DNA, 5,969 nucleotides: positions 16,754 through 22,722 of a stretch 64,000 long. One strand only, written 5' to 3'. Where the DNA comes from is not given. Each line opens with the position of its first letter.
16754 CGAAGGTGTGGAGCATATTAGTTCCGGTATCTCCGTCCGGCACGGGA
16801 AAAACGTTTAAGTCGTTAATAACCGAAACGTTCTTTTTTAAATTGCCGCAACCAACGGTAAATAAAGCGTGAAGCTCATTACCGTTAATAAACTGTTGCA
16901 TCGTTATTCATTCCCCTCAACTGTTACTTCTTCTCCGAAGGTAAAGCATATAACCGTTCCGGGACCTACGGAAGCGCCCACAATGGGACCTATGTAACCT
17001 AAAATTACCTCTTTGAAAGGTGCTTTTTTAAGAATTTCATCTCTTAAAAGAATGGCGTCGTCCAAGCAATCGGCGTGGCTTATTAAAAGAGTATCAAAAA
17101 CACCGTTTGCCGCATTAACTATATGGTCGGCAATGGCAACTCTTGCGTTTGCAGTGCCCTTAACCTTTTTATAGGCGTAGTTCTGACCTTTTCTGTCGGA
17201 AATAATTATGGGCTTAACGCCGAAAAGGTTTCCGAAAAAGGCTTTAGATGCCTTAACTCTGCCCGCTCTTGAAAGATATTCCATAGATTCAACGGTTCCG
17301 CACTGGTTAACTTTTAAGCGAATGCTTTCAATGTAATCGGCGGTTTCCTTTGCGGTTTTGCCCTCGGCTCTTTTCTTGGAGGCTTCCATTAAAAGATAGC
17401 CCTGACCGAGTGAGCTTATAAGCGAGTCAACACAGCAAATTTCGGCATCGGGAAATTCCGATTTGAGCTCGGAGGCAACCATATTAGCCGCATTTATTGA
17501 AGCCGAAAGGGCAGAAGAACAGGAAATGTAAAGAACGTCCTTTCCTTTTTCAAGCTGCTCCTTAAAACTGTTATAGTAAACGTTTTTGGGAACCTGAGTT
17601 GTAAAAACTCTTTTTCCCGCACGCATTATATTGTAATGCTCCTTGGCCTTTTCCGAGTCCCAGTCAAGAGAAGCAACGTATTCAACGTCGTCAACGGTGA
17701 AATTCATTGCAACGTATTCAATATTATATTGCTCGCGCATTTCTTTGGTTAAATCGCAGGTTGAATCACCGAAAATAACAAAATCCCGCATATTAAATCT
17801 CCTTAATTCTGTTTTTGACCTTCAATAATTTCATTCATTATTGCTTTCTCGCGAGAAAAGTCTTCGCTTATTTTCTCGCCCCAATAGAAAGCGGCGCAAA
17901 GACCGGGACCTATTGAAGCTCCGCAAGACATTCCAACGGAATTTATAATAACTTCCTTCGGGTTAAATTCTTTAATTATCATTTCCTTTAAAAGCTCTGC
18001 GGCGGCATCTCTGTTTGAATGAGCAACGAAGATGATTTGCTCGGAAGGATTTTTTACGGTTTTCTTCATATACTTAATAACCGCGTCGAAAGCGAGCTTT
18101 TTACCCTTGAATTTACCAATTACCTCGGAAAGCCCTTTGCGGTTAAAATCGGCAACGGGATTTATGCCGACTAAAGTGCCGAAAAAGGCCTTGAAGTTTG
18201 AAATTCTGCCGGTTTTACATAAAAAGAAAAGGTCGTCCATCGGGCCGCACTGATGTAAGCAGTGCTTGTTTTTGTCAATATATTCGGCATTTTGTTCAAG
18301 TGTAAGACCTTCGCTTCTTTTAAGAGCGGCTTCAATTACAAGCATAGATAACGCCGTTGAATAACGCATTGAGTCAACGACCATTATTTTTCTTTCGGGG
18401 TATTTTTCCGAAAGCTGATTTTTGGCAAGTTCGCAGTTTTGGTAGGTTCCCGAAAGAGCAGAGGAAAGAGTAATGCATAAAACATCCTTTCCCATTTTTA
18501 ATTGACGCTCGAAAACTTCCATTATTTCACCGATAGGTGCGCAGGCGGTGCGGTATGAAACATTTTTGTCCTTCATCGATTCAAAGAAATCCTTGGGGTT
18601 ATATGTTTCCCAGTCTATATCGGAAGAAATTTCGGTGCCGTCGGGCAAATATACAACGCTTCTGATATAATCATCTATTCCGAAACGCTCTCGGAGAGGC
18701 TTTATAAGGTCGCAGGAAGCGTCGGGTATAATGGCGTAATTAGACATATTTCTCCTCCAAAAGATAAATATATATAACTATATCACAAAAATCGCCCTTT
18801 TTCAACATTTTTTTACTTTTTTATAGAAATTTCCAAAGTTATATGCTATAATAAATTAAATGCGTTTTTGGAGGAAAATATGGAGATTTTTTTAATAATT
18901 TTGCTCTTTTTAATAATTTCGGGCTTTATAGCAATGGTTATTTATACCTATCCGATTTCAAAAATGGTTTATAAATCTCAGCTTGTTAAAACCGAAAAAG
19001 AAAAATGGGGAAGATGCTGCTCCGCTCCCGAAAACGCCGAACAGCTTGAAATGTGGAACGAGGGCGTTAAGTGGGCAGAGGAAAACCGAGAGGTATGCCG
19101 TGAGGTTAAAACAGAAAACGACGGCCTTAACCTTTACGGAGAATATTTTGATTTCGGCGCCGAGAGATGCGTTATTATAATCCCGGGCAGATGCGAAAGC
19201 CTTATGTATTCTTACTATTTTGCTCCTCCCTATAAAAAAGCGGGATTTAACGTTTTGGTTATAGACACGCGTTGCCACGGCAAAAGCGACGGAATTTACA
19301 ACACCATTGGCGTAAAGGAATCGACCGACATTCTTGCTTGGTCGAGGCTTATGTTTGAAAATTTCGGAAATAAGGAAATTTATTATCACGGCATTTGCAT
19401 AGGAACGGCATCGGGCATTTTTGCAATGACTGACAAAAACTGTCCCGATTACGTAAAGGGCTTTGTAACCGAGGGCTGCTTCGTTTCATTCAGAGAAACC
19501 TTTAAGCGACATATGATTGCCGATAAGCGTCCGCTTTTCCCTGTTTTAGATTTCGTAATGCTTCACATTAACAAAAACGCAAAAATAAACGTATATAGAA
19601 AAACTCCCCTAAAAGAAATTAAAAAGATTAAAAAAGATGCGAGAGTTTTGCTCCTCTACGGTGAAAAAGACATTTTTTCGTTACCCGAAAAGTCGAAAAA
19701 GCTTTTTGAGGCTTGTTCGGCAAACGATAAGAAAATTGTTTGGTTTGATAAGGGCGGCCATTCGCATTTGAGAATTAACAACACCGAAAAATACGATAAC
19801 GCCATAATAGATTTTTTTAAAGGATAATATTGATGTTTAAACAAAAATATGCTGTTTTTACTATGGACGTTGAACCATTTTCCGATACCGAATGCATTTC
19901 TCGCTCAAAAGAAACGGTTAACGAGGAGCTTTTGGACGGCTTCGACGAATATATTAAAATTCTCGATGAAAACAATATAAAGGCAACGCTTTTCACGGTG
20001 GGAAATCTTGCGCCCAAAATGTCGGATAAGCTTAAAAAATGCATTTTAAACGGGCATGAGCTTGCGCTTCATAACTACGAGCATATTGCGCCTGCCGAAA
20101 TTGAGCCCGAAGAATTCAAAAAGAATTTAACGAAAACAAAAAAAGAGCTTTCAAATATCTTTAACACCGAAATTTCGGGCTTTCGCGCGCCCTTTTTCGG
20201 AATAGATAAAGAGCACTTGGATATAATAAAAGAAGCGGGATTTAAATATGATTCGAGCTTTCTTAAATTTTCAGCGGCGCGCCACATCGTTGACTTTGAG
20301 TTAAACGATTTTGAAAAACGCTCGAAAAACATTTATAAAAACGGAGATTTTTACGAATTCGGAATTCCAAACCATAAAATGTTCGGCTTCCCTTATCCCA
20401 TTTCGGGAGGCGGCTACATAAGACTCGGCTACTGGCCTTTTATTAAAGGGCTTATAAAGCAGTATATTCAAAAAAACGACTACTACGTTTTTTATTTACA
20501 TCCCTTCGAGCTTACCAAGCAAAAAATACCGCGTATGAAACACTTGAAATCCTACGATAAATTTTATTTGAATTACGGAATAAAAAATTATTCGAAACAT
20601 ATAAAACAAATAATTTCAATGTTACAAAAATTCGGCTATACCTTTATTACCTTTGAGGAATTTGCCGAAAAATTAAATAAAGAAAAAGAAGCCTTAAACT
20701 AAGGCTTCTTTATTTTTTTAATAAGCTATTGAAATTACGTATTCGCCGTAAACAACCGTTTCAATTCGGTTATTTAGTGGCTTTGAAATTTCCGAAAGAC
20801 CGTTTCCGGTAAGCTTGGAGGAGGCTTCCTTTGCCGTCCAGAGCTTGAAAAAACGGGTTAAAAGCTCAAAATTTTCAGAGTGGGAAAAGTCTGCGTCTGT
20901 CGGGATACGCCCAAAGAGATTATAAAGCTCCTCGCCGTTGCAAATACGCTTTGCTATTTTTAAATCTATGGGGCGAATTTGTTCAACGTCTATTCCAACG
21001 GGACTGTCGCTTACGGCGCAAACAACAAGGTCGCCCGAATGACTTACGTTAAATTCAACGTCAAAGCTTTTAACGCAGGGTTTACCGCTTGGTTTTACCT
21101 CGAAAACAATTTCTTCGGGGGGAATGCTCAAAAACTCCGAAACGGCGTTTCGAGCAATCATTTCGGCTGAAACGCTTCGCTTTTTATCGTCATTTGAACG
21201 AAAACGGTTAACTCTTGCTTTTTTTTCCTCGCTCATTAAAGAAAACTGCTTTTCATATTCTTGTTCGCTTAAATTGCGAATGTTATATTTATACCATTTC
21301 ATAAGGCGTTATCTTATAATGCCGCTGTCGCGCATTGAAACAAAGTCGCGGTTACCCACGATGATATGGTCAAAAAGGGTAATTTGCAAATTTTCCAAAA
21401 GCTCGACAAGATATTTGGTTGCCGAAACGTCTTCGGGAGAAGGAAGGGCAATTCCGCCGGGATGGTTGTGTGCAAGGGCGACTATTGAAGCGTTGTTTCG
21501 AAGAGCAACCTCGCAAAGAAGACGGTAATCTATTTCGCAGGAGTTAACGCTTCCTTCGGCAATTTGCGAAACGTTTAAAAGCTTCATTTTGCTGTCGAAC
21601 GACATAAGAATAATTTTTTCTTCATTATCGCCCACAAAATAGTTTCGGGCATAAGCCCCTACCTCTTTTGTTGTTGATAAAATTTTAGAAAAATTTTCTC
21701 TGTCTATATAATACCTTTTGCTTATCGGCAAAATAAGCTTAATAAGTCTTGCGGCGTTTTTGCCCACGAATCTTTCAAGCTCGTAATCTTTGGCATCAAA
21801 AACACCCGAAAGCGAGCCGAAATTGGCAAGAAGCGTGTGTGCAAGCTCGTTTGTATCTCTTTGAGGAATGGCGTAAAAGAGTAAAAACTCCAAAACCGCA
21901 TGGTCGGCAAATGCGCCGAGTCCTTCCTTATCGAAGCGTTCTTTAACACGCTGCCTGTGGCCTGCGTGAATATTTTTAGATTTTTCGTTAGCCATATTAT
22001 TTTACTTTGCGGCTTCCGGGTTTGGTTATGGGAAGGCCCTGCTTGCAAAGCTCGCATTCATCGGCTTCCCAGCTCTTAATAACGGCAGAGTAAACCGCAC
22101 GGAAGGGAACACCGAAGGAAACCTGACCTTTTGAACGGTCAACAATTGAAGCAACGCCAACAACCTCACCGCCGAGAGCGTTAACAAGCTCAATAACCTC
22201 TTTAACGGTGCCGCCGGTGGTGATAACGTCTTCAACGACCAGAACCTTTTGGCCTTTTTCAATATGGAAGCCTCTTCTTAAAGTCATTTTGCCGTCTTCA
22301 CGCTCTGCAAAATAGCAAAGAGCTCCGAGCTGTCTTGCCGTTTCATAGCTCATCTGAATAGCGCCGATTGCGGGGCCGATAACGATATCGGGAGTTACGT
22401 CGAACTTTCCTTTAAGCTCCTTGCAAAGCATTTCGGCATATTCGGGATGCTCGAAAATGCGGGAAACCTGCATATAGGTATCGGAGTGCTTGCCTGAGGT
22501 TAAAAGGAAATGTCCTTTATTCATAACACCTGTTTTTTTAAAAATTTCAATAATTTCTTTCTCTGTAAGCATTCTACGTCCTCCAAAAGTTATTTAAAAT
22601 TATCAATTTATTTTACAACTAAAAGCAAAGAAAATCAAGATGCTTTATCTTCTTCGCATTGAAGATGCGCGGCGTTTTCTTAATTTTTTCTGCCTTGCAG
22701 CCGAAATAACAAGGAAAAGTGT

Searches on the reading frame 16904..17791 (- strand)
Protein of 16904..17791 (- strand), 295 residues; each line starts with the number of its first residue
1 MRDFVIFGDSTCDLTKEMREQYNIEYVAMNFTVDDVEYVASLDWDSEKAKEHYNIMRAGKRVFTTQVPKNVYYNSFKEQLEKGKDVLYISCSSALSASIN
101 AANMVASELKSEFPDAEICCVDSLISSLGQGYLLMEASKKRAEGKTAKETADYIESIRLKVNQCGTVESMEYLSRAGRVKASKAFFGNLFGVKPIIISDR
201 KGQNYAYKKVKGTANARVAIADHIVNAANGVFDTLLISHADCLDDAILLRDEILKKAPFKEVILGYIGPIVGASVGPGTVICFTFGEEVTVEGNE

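Call 29: search_protein_families(library=pfam, proteins=[window:16904-17791:-], max_evalue=0.001)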
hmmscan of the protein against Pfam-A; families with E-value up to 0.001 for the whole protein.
window:16904-17791:- (295 aa): 1 family
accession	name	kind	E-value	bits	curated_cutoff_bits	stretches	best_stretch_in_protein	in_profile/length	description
PF02645.21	DegV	-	1.6e-50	172.5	27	1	4-280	2-273/280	Uncharacterised protein, DegV family COG1307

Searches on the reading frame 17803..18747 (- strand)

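Call 29: search_protein_families(library=pfam, proteins=[window:17803-18747:-], max_evalue=0.001)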
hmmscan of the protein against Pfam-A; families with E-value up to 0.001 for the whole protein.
window:17803-18747:- (314 aa): 1 family
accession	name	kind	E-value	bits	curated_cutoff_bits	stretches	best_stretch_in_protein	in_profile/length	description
PF02645.21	DegV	-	1.2e-50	172.9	27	1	5-288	3-277/280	Uncharacterised protein, DegV family COG1307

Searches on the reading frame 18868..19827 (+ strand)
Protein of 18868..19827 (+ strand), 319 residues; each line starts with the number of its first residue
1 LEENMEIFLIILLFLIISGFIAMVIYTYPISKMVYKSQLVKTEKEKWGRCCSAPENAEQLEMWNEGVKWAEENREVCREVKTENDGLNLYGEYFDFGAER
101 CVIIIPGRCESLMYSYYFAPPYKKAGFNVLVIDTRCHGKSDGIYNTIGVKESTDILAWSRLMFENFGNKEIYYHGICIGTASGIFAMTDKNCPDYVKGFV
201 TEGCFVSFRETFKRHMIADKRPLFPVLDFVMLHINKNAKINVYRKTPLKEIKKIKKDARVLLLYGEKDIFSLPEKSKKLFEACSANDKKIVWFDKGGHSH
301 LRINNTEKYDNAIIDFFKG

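Call 29: search_protein_families(library=pfam, proteins=[window:18868-19827:+], max_evalue=0.001)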
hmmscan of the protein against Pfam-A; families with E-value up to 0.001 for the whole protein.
window:18868-19827:+ (319 aa): 3 families
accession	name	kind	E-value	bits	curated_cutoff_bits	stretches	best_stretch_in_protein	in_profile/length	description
PF12146.15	Hydrolase_4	-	1.9e-11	44.2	27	2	255-301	191-235/239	Serine aminopeptidase, S33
PF00561.26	Abhydrolase_1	-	1.7e-07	31.6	25.8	1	102-204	3-102/245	alpha/beta hydrolase fold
PF00326.27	Peptidase_S9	-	0.00025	21.1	22.6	1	124-318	12-207/213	Prolyl oligopeptidase family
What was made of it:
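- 18868..19827 (+): Membrane-anchored alpha/beta-hydrolase, orthologous to a hydrolase inside the full cluster. Call 29.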

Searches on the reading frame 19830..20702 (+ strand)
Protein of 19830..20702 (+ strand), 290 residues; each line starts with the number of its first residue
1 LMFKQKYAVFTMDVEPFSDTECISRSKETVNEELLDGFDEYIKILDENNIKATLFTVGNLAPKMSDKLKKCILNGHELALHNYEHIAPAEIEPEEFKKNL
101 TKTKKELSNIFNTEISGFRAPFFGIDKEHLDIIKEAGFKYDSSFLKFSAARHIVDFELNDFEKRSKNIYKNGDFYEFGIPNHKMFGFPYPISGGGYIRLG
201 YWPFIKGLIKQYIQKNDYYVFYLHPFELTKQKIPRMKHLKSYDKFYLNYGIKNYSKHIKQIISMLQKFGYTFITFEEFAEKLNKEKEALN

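Call 29: search_protein_families(library=pfam, proteins=[window:19830-20702:+], max_evalue=0.001)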
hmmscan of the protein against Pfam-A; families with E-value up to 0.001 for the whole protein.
window:19830-20702:+ (290 aa): 3 families
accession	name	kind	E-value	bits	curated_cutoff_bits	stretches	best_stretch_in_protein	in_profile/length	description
PF01522.26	Polysacc_deac_1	-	1.1e-17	64.5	23.1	1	38-140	21-123/124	Polysaccharide deacetylase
PF11959.13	DUF3473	-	2.7e-14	53.7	29.6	1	167-264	22-119/130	Domain of unknown function (DUF3473)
PF10096.14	DUF2334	-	5.5e-07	29.8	26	1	61-235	52-198/203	Uncharacterized protein conserved in bacteria (DUF2334)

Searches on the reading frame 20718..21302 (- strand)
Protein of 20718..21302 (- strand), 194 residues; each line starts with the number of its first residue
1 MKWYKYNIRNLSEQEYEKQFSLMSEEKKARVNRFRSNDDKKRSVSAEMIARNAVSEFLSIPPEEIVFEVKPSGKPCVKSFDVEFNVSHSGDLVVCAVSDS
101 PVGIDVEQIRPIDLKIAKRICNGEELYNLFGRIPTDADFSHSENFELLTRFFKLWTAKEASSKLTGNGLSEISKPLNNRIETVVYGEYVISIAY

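Call 29: search_protein_families(library=pfam, proteins=[window:20718-21302:-], max_evalue=0.001)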
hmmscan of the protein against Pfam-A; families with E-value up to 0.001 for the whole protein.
window:20718-21302:- (194 aa): 2 families
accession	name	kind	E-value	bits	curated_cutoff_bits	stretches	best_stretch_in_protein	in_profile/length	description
PF22624.1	AASDHPPT_N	-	2.7e-17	63.3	27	1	12-97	6-97/100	4'-phosphopantetheinyl transferase, N-terminal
PF01648.25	ACPS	-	3.3e-11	43.6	25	1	101-175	1-70/111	4'-phosphopantetheinyl transferase superfamily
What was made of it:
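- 20718..21302 (-): Sfp-type 4'-phosphopantetheinyl transferase, the probable activator of both carriers and the detached counterpart of the PPTase fused to LRAT elsewhere. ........_N 2.7e-17 and ACPS 3.3e-11 (call 29).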

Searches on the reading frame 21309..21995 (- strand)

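Call 29: search_protein_families(library=pfam, proteins=[window:21309-21995:-], max_evalue=0.001)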
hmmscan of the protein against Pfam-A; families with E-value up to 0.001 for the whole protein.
window:21309-21995:- (228 aa): 1 family
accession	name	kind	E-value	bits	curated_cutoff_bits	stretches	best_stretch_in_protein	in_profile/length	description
PF04002.20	RadC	-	1.3e-31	109.5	22.1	1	107-225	2-120/121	RadC-like JAB domain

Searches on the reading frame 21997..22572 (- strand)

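Call 29: search_protein_families(library=pfam, proteins=[window:21997-22572:-], max_evalue=0.001)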
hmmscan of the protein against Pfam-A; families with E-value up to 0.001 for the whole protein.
window:21997-22572:- (191 aa): 1 family
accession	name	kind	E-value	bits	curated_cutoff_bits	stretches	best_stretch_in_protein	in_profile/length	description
PF00156.33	Pribosyltran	-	2.9e-16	59.6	26.3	1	47-150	16-130/158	Phosphoribosyl transferase domain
